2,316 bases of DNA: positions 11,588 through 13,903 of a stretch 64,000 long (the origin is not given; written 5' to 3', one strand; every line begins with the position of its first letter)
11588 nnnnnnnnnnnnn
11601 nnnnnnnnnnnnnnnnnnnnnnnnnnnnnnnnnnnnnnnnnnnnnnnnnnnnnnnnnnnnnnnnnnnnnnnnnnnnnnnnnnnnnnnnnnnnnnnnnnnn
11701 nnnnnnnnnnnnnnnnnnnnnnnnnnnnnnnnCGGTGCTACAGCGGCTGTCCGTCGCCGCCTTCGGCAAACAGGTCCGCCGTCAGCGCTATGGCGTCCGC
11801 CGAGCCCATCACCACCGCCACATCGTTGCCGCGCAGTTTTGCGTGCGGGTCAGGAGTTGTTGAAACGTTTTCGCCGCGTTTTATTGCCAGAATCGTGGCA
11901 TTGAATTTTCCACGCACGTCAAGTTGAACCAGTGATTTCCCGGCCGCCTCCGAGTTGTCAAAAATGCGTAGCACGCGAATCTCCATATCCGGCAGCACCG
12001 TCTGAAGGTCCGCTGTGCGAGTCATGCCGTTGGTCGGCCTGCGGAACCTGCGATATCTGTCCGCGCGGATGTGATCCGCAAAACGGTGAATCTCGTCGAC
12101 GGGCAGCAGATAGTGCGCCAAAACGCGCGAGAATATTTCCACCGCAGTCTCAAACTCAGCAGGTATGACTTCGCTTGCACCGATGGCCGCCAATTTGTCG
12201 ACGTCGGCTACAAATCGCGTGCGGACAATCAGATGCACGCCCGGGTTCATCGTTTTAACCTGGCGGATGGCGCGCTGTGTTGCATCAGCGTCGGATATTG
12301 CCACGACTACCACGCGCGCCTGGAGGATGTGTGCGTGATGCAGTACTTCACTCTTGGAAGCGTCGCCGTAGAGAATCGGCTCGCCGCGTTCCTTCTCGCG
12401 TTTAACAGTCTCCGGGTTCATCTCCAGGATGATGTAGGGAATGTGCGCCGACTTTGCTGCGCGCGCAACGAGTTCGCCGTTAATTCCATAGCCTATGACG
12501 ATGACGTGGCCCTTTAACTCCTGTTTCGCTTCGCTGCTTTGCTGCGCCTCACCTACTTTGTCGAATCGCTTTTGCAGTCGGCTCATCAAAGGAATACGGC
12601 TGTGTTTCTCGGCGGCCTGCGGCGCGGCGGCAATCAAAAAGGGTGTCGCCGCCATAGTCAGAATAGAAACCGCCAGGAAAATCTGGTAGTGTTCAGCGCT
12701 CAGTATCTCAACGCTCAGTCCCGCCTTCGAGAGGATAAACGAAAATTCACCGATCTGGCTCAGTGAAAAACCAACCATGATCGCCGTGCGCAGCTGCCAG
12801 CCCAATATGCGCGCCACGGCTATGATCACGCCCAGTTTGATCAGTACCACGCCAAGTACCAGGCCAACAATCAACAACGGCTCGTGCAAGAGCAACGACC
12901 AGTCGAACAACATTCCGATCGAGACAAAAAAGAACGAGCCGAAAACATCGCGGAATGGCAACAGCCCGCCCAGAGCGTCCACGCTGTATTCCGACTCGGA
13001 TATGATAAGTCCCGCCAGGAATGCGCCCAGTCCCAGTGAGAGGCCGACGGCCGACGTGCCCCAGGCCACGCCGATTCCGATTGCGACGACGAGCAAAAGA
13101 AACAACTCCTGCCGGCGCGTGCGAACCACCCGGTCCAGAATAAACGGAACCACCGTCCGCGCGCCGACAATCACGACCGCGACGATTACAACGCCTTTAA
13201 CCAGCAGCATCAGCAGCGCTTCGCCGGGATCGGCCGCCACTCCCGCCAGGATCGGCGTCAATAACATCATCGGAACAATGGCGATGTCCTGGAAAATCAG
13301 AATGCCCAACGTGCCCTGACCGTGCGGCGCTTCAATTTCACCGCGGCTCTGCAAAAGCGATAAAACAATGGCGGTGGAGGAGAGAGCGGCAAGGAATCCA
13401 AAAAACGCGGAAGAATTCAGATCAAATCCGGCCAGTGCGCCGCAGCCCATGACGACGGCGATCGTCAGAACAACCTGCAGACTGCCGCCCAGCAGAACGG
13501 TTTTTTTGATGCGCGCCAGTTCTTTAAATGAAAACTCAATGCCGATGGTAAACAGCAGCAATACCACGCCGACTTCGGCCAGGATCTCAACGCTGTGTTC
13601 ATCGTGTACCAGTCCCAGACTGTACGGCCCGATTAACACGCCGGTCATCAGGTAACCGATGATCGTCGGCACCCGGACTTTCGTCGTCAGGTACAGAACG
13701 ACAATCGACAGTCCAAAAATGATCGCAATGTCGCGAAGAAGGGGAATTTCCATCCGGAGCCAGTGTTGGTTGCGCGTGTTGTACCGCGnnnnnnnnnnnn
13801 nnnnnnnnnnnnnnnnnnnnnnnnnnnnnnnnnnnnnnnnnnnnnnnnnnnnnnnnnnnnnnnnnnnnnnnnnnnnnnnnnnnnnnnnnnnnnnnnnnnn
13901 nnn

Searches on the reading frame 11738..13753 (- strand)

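Call 34: search_protein_families(library=pfam, proteins=[window:11738-13753:-], max_evalue=0.0001)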
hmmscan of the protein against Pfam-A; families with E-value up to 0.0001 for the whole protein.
window:11738-13753:- (671 aa): 3 families
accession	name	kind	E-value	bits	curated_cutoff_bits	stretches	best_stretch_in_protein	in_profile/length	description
PF00999.27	Na_H_Exchanger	-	3.5e-55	187.8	26.2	1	17-373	5-373/375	Sodium/hydrogen exchanger, transmembrane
PF02254.24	TrkA_N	-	2.5e-21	76.6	23.8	1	417-530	1-114/116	TrkA-N domain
PF02080.26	TrkA_C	-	2.3e-11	43.9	27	1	598-662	7-70/71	TrkA-C domain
